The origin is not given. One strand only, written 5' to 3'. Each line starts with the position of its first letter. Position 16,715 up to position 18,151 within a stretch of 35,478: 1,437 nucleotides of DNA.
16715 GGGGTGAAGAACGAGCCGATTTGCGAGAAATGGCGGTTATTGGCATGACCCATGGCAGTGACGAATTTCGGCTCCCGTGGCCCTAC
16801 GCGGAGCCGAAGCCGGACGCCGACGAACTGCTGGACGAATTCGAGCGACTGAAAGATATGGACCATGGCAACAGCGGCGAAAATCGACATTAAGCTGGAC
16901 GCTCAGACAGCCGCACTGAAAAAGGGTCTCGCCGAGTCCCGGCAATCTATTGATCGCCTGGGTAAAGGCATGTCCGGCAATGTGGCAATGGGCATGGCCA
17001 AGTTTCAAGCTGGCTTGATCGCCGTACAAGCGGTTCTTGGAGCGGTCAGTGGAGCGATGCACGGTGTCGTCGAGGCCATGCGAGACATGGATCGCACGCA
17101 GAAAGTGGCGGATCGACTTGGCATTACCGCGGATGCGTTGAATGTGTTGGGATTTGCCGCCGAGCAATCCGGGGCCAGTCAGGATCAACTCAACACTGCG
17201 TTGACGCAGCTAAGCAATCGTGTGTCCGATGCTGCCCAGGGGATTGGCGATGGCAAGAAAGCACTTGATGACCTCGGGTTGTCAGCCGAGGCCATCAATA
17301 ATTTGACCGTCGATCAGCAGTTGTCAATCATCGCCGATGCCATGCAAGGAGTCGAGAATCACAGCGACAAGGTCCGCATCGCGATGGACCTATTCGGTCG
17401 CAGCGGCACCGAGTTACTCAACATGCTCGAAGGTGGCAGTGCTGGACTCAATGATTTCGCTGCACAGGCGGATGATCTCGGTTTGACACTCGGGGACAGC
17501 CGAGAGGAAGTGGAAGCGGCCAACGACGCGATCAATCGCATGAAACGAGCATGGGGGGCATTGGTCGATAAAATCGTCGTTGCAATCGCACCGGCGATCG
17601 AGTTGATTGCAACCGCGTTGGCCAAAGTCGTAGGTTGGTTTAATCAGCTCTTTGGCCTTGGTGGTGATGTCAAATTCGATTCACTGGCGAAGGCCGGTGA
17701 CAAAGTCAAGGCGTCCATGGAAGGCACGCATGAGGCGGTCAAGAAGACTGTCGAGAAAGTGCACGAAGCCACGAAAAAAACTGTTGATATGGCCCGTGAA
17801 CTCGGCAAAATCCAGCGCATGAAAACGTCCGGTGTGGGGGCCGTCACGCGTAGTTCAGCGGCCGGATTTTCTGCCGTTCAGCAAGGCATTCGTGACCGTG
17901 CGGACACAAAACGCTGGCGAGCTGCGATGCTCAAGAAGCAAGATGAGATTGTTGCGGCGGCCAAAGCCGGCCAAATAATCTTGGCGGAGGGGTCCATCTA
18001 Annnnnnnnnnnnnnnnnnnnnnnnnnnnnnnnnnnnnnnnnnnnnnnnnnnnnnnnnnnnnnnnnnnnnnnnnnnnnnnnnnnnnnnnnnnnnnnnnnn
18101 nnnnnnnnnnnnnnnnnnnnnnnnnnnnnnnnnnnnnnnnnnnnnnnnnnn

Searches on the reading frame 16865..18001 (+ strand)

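Call 9: search_protein_families(library=phrogs, proteins=[window:16865-18001:+], max_evalue=0.00001)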
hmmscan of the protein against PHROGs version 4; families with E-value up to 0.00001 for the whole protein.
window:16865-18001:+ (378 aa): 11 families
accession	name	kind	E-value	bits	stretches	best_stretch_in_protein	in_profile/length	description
phrog_9483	-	tail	1.1e-45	157.4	1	1-254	1-249/657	tail length tape measure protein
phrog_8462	-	tail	4.5e-35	122.5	1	6-263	13-263/672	tail length tape measure protein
phrog_13338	-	unknown function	4.8e-31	108.8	1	16-293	7-266/903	-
phrog_2854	-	tail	1e-23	85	1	2-328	4-351/855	tail length tape measure protein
phrog_8125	-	tail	1.4e-21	78.2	1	44-288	72-299/578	tail length tape measure protein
phrog_9388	-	unknown function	1.6e-17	64.5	1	50-248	33-230/615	-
phrog_2276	-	tail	3.2e-17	63.5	1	10-327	32-343/673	tail length tape measure protein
phrog_2013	-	tail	2.3e-08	34.3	1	18-331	35-345/657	lytic tail protein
phrog_13674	-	tail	2.2e-07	30.9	1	3-300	4-307/764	tail length tape measure protein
phrog_22443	-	unknown function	1.5e-06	27.6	1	38-217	30-215/1064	-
phrog_33680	-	unknown function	1.9e-06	27.2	1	110-254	355-502/726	-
